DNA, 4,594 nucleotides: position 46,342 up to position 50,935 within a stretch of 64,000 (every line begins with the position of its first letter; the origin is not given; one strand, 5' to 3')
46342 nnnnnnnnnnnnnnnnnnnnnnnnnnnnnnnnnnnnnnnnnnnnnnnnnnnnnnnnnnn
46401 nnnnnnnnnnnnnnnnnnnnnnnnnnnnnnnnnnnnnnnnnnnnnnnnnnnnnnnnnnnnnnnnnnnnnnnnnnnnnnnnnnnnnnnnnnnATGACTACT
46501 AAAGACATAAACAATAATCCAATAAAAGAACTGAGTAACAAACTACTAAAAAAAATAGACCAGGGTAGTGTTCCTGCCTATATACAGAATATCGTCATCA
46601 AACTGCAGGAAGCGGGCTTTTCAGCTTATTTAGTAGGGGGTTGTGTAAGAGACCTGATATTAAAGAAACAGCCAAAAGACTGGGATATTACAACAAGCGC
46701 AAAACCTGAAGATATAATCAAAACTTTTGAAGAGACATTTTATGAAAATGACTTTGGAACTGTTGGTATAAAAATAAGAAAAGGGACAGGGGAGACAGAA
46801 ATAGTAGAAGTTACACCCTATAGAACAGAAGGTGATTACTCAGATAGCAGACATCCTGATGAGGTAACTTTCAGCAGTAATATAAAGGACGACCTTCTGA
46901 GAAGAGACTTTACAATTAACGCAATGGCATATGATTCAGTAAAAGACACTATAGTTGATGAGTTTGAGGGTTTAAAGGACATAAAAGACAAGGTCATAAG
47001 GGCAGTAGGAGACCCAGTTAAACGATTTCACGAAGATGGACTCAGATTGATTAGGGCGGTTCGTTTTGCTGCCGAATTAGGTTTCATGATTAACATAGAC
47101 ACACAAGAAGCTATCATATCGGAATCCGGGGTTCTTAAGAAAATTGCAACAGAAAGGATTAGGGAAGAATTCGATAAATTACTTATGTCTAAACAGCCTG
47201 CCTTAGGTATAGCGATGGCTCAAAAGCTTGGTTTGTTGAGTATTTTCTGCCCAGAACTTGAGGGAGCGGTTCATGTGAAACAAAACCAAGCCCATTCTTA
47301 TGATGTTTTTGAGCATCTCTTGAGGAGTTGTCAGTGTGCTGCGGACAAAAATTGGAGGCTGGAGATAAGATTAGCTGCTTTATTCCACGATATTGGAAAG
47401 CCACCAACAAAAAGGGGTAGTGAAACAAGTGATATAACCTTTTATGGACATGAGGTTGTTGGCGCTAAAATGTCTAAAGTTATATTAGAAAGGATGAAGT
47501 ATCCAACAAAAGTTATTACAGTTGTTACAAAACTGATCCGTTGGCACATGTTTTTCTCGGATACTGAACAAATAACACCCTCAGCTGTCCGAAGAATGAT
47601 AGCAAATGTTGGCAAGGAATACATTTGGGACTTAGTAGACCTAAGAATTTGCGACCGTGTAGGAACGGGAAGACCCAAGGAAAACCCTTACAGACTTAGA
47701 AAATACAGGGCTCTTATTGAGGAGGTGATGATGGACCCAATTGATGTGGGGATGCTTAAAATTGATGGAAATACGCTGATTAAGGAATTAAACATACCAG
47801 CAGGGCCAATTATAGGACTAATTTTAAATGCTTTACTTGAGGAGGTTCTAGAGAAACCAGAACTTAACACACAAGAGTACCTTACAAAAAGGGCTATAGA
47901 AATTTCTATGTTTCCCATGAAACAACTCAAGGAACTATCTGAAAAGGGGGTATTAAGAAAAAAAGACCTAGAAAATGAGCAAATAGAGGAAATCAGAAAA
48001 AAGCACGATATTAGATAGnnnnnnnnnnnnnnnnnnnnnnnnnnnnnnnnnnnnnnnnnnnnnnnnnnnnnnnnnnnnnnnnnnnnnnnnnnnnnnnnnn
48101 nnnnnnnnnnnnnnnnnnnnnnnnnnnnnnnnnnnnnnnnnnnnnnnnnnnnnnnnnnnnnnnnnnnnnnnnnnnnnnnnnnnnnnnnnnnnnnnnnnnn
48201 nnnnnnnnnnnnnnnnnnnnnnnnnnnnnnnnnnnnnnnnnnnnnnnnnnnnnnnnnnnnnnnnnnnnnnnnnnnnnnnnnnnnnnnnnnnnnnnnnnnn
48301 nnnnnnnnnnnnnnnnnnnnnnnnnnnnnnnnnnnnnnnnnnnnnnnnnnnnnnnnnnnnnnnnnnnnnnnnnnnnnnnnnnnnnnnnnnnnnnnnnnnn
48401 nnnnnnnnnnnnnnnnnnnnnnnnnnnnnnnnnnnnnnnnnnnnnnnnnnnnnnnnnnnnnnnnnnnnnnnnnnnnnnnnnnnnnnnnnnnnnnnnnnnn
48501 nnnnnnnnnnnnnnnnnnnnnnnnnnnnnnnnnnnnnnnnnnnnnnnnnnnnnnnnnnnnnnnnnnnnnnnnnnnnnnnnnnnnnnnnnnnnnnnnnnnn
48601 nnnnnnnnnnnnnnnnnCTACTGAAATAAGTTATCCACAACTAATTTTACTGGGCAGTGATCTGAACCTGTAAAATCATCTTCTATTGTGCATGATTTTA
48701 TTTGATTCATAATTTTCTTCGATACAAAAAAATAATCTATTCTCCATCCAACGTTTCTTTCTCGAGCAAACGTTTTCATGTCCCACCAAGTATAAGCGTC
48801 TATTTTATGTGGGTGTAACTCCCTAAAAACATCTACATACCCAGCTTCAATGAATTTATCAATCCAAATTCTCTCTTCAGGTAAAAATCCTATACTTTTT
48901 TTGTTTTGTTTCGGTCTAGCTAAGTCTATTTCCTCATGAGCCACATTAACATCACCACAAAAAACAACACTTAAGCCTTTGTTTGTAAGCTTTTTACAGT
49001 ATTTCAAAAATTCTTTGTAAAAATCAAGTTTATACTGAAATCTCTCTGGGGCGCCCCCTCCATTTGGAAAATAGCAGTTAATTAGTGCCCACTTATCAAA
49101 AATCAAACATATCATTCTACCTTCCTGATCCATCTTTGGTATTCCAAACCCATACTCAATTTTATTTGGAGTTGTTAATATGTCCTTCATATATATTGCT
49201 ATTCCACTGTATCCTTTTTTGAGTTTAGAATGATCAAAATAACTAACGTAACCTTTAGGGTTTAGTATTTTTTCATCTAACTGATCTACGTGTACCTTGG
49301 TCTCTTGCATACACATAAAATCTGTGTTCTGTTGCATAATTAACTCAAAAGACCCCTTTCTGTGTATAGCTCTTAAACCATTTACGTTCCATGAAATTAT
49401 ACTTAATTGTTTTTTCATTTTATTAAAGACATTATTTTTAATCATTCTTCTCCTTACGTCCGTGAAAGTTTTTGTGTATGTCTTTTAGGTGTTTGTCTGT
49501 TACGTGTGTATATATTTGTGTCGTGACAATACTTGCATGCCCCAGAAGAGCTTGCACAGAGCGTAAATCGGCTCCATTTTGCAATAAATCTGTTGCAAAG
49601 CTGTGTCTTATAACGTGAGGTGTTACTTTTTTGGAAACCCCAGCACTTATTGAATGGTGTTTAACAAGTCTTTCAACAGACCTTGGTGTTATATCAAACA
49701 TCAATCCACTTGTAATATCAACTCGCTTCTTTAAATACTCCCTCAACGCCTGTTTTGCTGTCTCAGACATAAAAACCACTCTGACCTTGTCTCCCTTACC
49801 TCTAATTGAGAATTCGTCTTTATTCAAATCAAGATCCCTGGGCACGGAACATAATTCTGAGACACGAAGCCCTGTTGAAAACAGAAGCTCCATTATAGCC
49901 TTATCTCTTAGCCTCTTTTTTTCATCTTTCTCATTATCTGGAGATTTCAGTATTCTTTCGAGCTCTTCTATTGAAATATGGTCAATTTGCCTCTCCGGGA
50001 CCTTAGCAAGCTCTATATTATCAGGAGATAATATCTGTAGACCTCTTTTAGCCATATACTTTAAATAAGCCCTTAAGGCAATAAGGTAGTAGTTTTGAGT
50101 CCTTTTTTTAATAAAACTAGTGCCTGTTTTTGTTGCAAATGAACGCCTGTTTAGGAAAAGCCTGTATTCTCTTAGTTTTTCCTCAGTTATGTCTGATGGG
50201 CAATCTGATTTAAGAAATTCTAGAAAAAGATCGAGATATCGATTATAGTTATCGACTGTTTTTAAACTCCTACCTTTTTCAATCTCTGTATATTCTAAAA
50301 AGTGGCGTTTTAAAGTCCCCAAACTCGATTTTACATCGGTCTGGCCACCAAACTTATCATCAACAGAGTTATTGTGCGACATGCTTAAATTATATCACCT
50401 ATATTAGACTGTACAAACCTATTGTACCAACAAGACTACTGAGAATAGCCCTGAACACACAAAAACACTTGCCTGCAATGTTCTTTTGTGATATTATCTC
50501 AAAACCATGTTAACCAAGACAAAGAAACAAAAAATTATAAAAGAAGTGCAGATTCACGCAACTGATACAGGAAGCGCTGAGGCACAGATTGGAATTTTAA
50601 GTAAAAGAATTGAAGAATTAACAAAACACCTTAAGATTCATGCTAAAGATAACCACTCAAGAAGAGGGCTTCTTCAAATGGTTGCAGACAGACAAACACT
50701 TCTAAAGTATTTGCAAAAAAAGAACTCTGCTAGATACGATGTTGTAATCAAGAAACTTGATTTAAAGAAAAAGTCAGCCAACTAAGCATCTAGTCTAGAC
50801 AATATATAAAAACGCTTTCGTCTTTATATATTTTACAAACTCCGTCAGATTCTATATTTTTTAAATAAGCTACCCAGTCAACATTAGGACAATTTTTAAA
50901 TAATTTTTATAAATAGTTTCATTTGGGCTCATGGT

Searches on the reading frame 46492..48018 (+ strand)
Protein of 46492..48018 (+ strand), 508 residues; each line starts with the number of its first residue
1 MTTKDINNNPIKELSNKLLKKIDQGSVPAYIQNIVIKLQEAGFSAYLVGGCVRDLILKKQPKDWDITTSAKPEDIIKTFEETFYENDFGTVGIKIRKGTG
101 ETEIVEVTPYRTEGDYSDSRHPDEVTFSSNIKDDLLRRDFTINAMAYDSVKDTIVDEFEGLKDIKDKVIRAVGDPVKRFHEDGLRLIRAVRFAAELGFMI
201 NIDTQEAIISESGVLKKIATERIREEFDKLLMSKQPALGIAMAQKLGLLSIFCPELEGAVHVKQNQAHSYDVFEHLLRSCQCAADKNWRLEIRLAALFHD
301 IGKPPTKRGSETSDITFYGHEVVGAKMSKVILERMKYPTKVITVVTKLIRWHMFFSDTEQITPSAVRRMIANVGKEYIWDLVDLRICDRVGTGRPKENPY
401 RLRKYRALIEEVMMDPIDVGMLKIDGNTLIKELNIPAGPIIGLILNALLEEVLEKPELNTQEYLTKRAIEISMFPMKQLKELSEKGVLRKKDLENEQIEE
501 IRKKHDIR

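Call 8: search_protein_families(library=pfam, proteins=[window:46492-48018:+])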
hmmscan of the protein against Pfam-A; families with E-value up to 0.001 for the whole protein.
window:46492-48018:+ (508 aa): 4 families
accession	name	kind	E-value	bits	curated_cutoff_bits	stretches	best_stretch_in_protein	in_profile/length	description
PF01743.26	PolyA_pol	-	5.8e-38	130.5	23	1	45-170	1-126/126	Poly A polymerase head domain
PF12627.12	PolyA_pol_RNAbd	-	1.1e-15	57.6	22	1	197-257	1-61/64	Probable RNA and SrmB- binding site of polymerase A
PF01966.28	HD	-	1.8e-12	48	22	1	272-366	1-105/116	HD domain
PF13735.12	tRNA_NucTran2_2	-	1.3e-06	28.9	27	1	330-466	26-147/149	tRNA nucleotidyltransferase domain 2 putative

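Call 10: find_encoding_contigs(protein=window:46492-48018:+, flank=10000, max_places=6)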
Protein window:46492-48018:+ (508 aa): 16 contigs read that carry it; 6 places shown.
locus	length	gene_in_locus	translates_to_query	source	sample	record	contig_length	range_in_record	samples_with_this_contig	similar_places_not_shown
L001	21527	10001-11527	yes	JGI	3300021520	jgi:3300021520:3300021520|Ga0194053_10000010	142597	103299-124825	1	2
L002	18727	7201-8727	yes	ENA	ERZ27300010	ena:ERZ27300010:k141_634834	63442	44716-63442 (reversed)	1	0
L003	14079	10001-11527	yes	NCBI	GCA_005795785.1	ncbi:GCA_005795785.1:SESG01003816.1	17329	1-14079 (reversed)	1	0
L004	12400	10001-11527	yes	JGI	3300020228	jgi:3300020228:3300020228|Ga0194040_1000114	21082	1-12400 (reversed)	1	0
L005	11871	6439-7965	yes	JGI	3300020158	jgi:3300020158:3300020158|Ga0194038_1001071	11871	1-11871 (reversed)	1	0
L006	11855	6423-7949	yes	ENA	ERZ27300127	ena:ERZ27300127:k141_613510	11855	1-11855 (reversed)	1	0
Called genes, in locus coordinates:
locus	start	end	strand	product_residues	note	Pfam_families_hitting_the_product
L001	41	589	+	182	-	PF00719:Pyrophosphatase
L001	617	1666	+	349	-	PF05697:Trigger_N, PF05698:Trigger_C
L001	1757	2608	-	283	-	PF04452:Methyltrans_RNA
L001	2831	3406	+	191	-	PF00574:CLP_protease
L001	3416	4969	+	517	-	PF12072:RNase_Y_N, PF00013:KH_1 (weak), PF01966:HD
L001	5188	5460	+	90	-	PF00216:Bac_DNA_binding, PF18291:HU-HIG (weak)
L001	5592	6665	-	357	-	PF13529:Peptidase_C39_2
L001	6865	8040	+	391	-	PF00089:Trypsin (weak), PF13365:Trypsin_2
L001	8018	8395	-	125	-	PF12647:RNHCP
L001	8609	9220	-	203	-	PF02021:UPF0102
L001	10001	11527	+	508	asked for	PF01743:PolyA_pol, PF12627:PolyA_pol_RNAbd, PF01966:HD, PF13735:tRNA_NucTran2_2 (weak)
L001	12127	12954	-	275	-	PF03372:Exo_endo_phos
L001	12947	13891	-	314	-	PF02899:Phage_int_SAM_1, PF13495:Phage_int_SAM_4 (faint), PF00589:Phage_integrase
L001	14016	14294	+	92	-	PF00312:Ribosomal_S15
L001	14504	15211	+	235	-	PF01936:NYN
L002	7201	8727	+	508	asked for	PF01743:PolyA_pol, PF12627:PolyA_pol_RNAbd, PF01966:HD, PF13735:tRNA_NucTran2_2 (weak)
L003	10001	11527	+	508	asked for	PF01743:PolyA_pol, PF12627:PolyA_pol_RNAbd, PF01966:HD, PF13735:tRNA_NucTran2_2 (weak)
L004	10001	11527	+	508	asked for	PF01743:PolyA_pol, PF12627:PolyA_pol_RNAbd, PF01966:HD, PF13735:tRNA_NucTran2_2 (weak)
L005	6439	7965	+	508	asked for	PF01743:PolyA_pol, PF12627:PolyA_pol_RNAbd, PF01966:HD, PF13735:tRNA_NucTran2_2 (weak)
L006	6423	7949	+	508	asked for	PF01743:PolyA_pol, PF12627:PolyA_pol_RNAbd, PF01966:HD, PF13735:tRNA_NucTran2_2 (weak)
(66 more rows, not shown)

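Call 15: find_related_loci(query=window:46492-48018:+, collection=genome_contigs, flank=10000)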
Query window:46492-48018:+ (508 aa) in genome_contigs; peptide patterns used: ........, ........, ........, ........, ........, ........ (x = any residue, [..] = any of these).
600 stretches matched a pattern (row limit reached: there are more); 599 encode a relative of the query (tblastn E <= 1e-3); the best 80 are kept; 80 distinct loci.
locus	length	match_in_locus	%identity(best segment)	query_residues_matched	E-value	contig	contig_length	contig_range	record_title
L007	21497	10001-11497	58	14-507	0e+0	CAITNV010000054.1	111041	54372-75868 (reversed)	MAG: Candidatus Taylorbacteria bacterium isolate Umea_bin-01178 genome assembly, contig: bin-01178:54/62, whole genome s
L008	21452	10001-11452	56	20-507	0e+0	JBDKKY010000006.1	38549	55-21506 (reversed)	MAG: Candidatus Parcubacteria bacterium isolate hopbrook_2019_sw_WHONDRS-S19S_0012_A_bin.8 scaffold_0000023, whole genom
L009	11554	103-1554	55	26-508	0e+0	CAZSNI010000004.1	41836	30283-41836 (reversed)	MAG TPA_asm: uncultured Candidatus Saccharibacteria bacterium isolate SRP286056_co1_435 genome assembly, contig: NODE_92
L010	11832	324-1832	57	9-507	0e+0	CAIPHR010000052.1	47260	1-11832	uncultured bacterium isolate MJ-2014_bin-1666 genome assembly, contig: bin-1666:52/95, whole genome shotgun sequence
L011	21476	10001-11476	55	27-508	3e-174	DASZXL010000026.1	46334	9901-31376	MAG TPA_asm: Candidatus Paceibacterota bacterium isolate SMAG_U6182 k141_110183, whole genome shotgun sequence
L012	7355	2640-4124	55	25-508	2e-174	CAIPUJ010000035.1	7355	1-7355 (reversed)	uncultured bacterium isolate Loclat_bin-14315 genome assembly, contig: bin-14315:035/117, whole genome shotgun sequence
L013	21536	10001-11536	52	19-507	2e-168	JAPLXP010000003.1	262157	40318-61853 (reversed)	MAG: Candidatus Nomurabacteria bacterium isolate LacPavin_0818_WC45_MAG_37_43 LacPavin_0818_WC45_scaffold_150134, whole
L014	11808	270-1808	50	20-508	1e-164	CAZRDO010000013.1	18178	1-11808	MAG TPA_asm: uncultured Candidatus Saccharibacteria bacterium isolate SRP219642_co5_552 genome assembly, contig: NODE_43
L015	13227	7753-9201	54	27-507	2e-164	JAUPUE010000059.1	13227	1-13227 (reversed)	MAG: Patescibacteria group bacterium isolate erpe_2018_sw_6hr_WHONDRS-SW48-000087_B_bin.85 scaffold_650910, whole genome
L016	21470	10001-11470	51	27-508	7e-165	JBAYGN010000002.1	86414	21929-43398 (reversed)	MAG: Candidatus Paceibacterota bacterium isolate SO_2016_GW1_126 scaffold00622_OW334_2016, whole genome shotgun sequence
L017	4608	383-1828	52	27-508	6e-166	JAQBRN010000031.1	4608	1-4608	MAG: Parcubacteria group bacterium isolate RYN_400 scaffold_2844825, whole genome shotgun sequence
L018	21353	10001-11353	55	24-472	1e-161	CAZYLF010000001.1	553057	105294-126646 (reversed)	MAG TPA_asm: uncultured Candidatus Saccharibacteria bacterium isolate SRP292972_co3_71 genome assembly, contig: NODE_15_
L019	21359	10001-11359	54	27-479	6e-160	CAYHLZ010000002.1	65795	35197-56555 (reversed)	MAG TPA_asm: uncultured Candidatus Saccharibacteria bacterium isolate ERP119705_co13_60 genome assembly, contig: NODE_49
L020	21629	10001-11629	49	22-483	1e-158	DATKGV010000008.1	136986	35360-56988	MAG TPA_asm: Candidatus Paceibacterota bacterium isolate SMAG_U14560 k141_157777, whole genome shotgun sequence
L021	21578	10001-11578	50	11-507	8e-158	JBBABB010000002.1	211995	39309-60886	MAG: Candidatus Paceibacterota bacterium isolate SO_2017_GW3_9 scaffold_77_c1_OW296A_2017, whole genome shotgun sequence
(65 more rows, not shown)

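Call 45: find_related_loci(query=window:46492-48018:+, collection=metagenome_contigs, flank=4000)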
Query window:46492-48018:+ (508 aa) in metagenome_contigs; peptide patterns used: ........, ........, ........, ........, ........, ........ (x = any residue, [..] = any of these).
600 stretches matched a pattern (row limit reached: there are more); 597 encode a relative of the query (tblastn E <= 1e-3); the best 80 are kept; 80 distinct loci.
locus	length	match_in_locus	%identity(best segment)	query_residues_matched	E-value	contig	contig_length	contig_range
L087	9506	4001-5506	57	27-508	0e+0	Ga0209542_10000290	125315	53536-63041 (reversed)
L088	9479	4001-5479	58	20-507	0e+0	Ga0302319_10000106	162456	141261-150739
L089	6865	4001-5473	55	28-508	0e+0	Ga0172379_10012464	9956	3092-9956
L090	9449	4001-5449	53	27-508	4e-179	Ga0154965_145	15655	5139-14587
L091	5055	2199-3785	50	26-508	2e-175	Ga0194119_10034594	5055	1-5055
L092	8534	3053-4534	54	19-507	3e-171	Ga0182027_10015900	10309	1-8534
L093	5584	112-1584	53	27-508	1e-165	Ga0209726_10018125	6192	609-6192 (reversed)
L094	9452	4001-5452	52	25-508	3e-161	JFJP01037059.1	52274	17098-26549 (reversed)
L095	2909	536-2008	51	27-504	2e-170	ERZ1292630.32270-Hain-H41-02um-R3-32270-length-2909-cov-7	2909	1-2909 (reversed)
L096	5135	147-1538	51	27-484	2e-156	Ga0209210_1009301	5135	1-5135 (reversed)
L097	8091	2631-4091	47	27-505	4e-147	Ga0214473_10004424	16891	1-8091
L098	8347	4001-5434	47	27-505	4e-145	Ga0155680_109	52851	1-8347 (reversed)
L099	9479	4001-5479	47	22-500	1e-140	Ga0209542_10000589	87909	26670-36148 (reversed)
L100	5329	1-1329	50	75-508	1e-139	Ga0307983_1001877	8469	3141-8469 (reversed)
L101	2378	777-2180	48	26-483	3e-147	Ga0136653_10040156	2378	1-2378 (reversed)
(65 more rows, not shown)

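Call 67: search_protein_families(library=ncbifam, proteins=[window:46492-48018:+], max_evalue=0.00001)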
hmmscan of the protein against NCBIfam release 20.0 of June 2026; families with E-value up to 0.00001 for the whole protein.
window:46492-48018:+ (508 aa): 13 families
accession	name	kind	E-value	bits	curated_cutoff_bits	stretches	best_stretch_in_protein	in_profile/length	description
TIGR02692.1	tRNA_CCA_actino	equivalog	5.7e-85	285.7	438.8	1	29-463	14-457/466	CCA tRNA nucleotidyltransferase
NF009814.0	PRK13299.1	equivalog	1.8e-79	267.6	290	1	33-264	11-236/396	CCA tRNA nucleotidyltransferase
TIGR01942.1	pcnB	subfamily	5.8e-56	190.1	305.65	1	22-269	9-254/425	polynucleotide adenylyltransferase PcnB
NF008137.0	PRK10885.1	equivalog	3.6e-42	144.6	451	1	45-373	3-326/409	multifunctional CCA addition/repair protein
NF008634.1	PRK11623.1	equivalog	1.6e-38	132.5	702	1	33-257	51-281/469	polynucleotide adenylyltransferase PcnB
NF009813.0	PRK13298.1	equivalog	1.2e-31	110.1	606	1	45-369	3-325/417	tRNA CCA-pyrophosphorylase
NF041569.1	A-tRNAntase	equivalog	2.3e-21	75.8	1440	1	39-266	476-705/880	A-adding tRNA nucleotidyltransferase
NF009811.0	PRK13296.1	equivalog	1e-20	73.9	469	1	45-266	3-218/360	CCA tRNA nucleotidyltransferase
NF009812.0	PRK13297.1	equivalog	3.2e-18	66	624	1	41-264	10-227/364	tRNA CCA-pyrophosphorylase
NF002895.0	PRK03381.1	equivalog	4.4e-12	44.9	631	1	184-375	332-522/782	[protein-PII] uridylyltransferase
TIGR01693.1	UTase_glnD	equivalog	2.3e-11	42.7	519.4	1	176-360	329-525/850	[protein-PII] uridylyltransferase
TIGR00277.1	HDIG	domain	2.6e-09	36.8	27.6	1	292-345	30-78/84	HDIG domain-containing metalloprotein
NF003467.0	PRK05092.1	equivalog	4.6e-07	28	959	0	177-360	404-599/940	[protein-PII] uridylyltransferase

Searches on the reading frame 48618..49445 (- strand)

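Call 8: search_protein_families(library=pfam, proteins=[window:48618-49445:-])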
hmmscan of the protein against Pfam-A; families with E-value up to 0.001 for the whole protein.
window:48618-49445:- (275 aa): 2 families
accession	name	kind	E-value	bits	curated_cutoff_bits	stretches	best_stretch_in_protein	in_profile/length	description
PF03372.29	Exo_endo_phos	-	3e-24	86.4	24.5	1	17-263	1-225/225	Endonuclease/Exonuclease/phosphatase family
PF14529.12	Exo_endo_phos_2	-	6.5e-05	23.2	27.4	0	121-181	3-54/117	Endonuclease-reverse transcriptase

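Call 67: search_protein_families(library=ncbifam, proteins=[window:48618-49445:-], max_evalue=0.00001)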
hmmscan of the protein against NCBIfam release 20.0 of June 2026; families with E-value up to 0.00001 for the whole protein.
window:48618-49445:- (275 aa): 4 families
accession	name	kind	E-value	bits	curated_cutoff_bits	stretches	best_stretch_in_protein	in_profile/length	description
TIGR00633.1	xth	equivalog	5.3e-90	301.4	99.05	1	15-270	2-254/255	exodeoxyribonuclease III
TIGR00195.1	exoDNase_III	equivalog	1.1e-87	293.9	182.55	1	14-269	1-253/254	exodeoxyribonuclease III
NF010489.0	PRK13911.1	equivalog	4.5e-65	219.9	503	1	15-268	2-247/250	exodeoxyribonuclease III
NF008733.0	PRK11756.1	equivalog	8.9e-45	153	280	1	15-268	2-265/269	exodeoxyribonuclease III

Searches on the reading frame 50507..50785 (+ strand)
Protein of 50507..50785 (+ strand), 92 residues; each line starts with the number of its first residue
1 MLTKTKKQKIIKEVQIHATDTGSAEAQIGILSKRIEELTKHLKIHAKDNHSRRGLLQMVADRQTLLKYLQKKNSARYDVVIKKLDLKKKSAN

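Call 8: search_protein_families(library=pfam, proteins=[window:50507-50785:+])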
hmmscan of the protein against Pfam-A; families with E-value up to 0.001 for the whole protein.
window:50507-50785:+ (92 aa): 1 family
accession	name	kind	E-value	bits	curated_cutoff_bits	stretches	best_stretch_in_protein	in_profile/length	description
PF00312.27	Ribosomal_S15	-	3.6e-30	104.4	31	1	7-86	1-80/81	Ribosomal protein S15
